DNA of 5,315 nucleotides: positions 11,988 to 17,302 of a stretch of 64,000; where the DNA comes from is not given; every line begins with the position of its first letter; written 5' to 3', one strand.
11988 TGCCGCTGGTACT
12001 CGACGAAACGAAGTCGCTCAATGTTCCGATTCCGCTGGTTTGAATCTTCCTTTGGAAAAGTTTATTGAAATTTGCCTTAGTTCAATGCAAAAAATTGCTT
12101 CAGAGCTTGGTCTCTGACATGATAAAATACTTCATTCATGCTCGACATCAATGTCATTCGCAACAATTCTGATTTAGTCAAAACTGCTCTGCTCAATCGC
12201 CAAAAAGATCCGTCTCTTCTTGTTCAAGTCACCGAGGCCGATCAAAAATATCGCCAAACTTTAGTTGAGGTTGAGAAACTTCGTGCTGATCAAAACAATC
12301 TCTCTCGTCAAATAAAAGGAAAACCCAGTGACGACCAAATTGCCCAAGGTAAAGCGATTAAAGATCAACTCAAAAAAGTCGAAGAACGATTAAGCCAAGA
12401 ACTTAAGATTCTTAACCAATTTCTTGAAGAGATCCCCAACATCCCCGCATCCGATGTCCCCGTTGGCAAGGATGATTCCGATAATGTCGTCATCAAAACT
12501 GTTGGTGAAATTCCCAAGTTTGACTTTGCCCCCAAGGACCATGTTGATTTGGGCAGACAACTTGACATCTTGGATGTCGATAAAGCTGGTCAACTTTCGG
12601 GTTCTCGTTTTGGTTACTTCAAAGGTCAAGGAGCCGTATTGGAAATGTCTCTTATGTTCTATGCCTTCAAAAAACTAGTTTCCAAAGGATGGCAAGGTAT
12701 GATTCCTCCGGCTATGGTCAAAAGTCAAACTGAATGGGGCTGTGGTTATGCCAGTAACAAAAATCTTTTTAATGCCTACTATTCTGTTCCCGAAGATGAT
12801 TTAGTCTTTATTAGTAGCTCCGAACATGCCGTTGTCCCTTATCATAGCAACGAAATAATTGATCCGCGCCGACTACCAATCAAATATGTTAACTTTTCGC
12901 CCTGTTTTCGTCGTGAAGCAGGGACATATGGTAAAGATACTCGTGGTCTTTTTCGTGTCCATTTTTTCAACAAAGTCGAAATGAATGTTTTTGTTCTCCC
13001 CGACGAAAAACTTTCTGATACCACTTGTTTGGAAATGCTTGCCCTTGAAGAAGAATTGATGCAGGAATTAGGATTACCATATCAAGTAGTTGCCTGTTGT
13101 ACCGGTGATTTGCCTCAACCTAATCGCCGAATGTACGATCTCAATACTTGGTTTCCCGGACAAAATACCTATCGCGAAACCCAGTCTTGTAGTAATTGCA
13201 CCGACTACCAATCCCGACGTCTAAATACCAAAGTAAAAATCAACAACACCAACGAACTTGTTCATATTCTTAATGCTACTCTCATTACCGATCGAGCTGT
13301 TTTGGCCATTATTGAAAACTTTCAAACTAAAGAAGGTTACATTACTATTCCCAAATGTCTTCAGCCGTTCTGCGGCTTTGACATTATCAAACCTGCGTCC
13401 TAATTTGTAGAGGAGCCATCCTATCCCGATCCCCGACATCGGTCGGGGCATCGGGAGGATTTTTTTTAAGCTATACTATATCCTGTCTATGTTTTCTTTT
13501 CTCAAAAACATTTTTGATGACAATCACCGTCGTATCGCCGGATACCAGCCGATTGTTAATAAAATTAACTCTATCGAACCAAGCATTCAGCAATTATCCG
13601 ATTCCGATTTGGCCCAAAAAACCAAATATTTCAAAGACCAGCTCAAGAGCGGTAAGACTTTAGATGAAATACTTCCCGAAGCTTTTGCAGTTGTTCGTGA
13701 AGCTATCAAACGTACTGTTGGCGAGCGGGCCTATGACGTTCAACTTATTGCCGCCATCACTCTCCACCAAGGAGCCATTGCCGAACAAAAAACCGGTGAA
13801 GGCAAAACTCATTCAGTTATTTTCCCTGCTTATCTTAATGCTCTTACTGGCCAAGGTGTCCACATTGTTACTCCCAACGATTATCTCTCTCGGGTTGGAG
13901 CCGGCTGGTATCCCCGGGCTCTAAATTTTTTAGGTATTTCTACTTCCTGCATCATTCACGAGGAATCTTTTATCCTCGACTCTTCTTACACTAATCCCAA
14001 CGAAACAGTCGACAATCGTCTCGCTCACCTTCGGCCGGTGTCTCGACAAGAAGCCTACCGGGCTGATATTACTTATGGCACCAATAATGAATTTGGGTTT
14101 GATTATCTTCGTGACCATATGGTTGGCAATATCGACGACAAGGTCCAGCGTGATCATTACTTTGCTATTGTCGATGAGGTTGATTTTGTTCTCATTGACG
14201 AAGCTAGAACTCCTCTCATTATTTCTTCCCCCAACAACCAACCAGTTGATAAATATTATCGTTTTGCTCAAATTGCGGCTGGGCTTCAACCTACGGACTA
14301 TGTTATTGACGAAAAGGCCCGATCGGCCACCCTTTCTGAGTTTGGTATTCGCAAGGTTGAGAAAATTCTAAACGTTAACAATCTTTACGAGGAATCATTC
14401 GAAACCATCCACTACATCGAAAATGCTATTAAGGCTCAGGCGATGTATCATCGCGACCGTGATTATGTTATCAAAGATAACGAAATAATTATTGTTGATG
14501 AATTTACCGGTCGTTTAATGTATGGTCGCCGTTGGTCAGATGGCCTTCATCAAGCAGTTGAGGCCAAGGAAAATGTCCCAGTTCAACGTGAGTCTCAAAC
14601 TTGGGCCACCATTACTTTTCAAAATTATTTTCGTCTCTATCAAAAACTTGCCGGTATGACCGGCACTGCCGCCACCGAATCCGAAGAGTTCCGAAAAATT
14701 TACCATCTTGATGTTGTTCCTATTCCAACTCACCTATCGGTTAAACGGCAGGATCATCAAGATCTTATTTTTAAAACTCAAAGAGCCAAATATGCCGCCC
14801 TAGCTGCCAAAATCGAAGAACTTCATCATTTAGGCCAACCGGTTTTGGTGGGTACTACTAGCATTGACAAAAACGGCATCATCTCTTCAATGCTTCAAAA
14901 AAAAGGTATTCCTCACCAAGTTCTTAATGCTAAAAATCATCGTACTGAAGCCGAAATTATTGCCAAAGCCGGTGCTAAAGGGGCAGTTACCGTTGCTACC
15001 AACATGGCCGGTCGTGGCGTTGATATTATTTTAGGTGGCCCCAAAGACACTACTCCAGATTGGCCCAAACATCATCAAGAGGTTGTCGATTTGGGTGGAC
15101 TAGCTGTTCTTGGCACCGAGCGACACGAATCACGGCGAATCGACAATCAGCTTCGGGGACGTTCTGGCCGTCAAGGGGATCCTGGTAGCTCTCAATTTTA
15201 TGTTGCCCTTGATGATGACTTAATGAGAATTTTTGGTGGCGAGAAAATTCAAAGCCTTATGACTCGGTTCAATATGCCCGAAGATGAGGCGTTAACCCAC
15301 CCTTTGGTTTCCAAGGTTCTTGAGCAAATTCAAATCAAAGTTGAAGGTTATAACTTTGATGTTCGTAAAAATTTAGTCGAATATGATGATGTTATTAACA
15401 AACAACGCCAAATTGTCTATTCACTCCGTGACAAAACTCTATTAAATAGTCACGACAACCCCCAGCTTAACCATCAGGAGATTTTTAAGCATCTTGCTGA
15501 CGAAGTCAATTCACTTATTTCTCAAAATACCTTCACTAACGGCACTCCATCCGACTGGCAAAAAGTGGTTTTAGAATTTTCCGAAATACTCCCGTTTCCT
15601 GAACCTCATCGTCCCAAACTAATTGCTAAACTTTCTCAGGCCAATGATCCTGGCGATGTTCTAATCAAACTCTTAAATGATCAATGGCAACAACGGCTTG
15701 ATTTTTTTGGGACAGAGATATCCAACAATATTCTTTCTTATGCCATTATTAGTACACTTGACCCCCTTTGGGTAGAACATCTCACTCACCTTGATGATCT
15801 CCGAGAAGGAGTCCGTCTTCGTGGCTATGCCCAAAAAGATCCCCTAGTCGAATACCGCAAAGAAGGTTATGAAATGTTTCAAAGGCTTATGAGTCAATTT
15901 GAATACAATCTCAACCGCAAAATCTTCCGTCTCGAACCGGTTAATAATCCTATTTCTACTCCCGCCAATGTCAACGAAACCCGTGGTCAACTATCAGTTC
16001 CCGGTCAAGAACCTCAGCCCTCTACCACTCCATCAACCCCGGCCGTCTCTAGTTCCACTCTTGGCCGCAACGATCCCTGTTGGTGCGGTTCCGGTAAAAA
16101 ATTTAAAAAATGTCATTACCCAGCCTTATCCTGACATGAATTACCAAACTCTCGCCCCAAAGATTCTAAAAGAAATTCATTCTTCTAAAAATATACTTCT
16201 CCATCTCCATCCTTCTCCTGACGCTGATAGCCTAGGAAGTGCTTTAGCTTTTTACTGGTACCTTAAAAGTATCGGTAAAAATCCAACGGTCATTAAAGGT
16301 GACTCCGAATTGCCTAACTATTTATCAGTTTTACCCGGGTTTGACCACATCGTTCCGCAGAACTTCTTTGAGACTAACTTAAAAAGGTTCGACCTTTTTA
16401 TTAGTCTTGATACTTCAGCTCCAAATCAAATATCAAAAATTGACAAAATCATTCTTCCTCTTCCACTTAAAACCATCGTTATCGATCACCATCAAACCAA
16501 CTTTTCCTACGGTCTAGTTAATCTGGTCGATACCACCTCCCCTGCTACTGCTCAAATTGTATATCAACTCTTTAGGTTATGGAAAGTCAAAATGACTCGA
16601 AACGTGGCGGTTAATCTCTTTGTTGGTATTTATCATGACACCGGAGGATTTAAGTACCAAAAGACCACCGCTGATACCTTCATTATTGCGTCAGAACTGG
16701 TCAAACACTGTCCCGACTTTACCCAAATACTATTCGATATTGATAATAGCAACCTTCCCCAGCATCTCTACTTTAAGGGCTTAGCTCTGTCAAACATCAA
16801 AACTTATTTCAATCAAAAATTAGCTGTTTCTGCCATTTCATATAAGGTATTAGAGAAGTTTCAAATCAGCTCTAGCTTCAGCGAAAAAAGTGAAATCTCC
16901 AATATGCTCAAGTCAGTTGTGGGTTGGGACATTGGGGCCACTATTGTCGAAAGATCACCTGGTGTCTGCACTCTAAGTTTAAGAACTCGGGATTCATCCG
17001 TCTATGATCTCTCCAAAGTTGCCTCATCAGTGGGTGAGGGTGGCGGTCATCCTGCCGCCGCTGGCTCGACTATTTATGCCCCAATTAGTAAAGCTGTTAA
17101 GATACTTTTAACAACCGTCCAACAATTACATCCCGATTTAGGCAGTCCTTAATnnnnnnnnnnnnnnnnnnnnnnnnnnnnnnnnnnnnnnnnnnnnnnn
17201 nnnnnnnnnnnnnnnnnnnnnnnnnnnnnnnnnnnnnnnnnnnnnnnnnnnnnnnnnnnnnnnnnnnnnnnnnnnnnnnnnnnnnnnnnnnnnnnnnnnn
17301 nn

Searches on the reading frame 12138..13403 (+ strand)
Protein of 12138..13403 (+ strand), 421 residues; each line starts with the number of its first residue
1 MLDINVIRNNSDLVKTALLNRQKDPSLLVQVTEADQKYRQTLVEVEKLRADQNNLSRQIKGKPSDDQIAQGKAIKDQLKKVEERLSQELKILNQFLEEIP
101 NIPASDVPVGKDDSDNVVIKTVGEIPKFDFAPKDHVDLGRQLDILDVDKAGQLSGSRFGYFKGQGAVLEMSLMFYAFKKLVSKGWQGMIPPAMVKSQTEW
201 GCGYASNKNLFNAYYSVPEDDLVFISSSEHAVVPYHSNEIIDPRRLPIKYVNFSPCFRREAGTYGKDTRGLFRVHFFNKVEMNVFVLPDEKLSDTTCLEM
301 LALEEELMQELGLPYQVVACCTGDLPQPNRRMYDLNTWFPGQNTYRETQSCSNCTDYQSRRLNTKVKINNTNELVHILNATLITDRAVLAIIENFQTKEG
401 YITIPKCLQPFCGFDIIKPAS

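Call 24: search_protein_families(library=pfam, proteins=[window:12138-13403:+], max_evalue=0.0001)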
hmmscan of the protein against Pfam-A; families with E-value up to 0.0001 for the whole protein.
window:12138-13403:+ (421 aa): 2 families
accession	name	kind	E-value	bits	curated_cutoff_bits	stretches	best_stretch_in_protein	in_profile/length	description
PF00587.30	tRNA-synt_2b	-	2.8e-32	112.6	29.3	1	219-395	8-179/179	tRNA synthetase class II core domain (G, H, P, S and T)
PF02403.27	Seryl_tRNA_N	-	4.9e-22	78.6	28.2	1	1-103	1-108/108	Seryl-tRNA synthetase N-terminal domain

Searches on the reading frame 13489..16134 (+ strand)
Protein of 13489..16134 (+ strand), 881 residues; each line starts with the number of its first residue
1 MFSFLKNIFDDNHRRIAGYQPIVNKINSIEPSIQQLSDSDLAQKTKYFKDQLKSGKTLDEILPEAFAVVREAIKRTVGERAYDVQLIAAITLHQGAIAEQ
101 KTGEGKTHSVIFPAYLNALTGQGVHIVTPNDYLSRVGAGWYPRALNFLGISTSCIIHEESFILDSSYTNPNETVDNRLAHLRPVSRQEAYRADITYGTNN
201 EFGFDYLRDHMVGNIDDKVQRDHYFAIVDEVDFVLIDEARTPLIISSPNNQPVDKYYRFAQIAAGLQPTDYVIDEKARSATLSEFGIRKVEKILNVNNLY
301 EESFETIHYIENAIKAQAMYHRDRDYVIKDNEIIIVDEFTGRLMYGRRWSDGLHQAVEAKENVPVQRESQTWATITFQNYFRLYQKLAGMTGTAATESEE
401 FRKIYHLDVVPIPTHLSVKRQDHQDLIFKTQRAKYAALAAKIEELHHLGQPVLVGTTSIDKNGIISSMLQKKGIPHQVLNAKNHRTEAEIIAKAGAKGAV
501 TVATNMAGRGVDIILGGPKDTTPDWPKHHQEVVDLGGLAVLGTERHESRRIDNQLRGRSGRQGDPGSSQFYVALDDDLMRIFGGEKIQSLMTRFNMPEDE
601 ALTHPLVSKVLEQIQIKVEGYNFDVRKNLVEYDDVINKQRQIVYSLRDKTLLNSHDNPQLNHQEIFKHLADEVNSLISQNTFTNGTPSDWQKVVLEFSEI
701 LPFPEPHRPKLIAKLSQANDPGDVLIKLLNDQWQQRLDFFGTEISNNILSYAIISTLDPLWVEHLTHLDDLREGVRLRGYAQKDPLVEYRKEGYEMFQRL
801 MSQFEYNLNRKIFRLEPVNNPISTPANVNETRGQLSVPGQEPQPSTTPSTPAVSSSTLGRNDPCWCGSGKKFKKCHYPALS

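Call 24: search_protein_families(library=pfam, proteins=[window:13489-16134:+], max_evalue=0.0001)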
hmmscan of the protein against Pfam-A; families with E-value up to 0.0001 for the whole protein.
window:13489-16134:+ (881 aa): 5 families
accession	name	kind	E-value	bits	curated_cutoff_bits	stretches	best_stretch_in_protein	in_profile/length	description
PF07517.20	SecA_DEAD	-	8.7e-111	370.3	24.6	1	6-402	2-290/290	SecA DEAD-like domain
PF21090.3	P-loop_SecA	-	1.1e-80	270.6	27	2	418-521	2-105/205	SecA P-loop domain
PF07516.18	SecA_SW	-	3.9e-47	161.4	26.7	1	602-815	2-199/200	SecA Wing and Scaffold domain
PF01043.26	SecA_PP_bind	-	1.7e-38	132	23.5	1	254-358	4-110/110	SecA preprotein cross-linking domain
PF02810.21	SEC-C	-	1.8e-10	40.9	20.4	1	860-878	1-19/19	SEC-C motif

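Call 26: find_homologous_proteins(query=window:13489-16134:+, max_evalue=1e-50)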
Query window:13489-16134:+ (881 aa): 8000 proteins with E <= 1e-50 among 8000 candidates; the best 120 are listed.
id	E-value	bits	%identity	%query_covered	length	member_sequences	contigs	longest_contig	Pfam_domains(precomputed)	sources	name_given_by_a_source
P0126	0.0e+0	2025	100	100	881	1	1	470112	PF07517.21,PF07516.19,PF21090.4,PF02810.22,PF01043.27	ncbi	-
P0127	0.0e+0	1704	83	100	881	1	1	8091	PF07517.21,PF07516.19,PF21090.4,PF02810.22,PF01043.27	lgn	-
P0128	0.0e+0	1588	78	100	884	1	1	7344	PF07517.21,PF07516.19,PF21090.4,PF02810.22,PF01043.27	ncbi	-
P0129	0.0e+0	1527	75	100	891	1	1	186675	PF07517.21,PF07516.19,PF21090.4,PF02810.22,PF01043.27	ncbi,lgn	-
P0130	0.0e+0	1521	74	100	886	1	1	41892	PF07517.21,PF07516.19,PF21090.4,PF02810.22,PF01043.27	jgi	jgi:preprotein translocase subunit SecA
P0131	0.0e+0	1512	74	100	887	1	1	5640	PF07517.21,PF07516.19,PF21090.4,PF02810.22,PF01043.27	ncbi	-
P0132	0.0e+0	1512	75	99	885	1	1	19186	PF07517.21,PF07516.19,PF21090.4,PF02810.22,PF01043.27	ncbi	-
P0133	0.0e+0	1511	74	100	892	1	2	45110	PF07517.21,PF07516.19,PF21090.4,PF02810.22,PF01043.27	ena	-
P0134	0.0e+0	1509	75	99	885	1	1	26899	PF07517.21,PF07516.19,PF21090.4,PF02810.22,PF01043.27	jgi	-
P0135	0.0e+0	1506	74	100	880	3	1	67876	PF07517.21,PF07516.19,PF21090.4,PF02810.22,PF01043.27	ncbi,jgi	jgi:preprotein translocase subunit SecA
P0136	0.0e+0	1505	74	100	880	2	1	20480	PF07517.21,PF07516.19,PF21090.4,PF02810.22,PF01043.27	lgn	-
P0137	0.0e+0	1505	74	99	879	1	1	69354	PF07517.21,PF07516.19,PF21090.4,PF02810.22,PF01043.27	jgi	-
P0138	0.0e+0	1503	72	100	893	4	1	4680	PF07517.21,PF07516.19,PF21090.4,PF02810.22,PF01043.27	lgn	-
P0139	0.0e+0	1502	73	100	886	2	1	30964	PF07517.21,PF07516.19,PF21090.4,PF02810.22,PF01043.27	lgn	-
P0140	0.0e+0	1502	74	100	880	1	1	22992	PF07517.21,PF07516.19,PF21090.4,PF02810.22,PF01043.27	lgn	-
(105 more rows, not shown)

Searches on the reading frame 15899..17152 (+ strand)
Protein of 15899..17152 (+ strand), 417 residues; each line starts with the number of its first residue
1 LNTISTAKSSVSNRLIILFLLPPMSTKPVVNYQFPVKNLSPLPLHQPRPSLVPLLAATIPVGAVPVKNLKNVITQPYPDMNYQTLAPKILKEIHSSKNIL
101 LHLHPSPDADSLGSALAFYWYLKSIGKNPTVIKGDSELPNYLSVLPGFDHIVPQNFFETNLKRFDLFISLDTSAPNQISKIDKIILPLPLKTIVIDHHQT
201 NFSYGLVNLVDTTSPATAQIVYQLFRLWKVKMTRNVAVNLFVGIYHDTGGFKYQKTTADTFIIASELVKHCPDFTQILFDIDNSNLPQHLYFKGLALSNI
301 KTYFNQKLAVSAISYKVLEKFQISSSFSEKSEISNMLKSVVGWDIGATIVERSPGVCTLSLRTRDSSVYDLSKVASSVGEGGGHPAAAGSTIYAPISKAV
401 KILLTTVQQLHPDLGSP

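Call 25: search_protein_families(library=pfam, proteins=[window:15899-17152:+], max_evalue=0.0001)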
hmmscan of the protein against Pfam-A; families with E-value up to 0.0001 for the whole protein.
window:15899-17152:+ (417 aa): 2 families
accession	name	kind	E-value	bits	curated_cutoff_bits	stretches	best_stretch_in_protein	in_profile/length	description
PF01368.27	DHH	-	6.2e-16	59.3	28.1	1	98-244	1-125/125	DHH family, N-terminal domain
PF02272.25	DHHA1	-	3.3e-05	24.7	25.9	1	331-399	19-88/102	DHHA1 domain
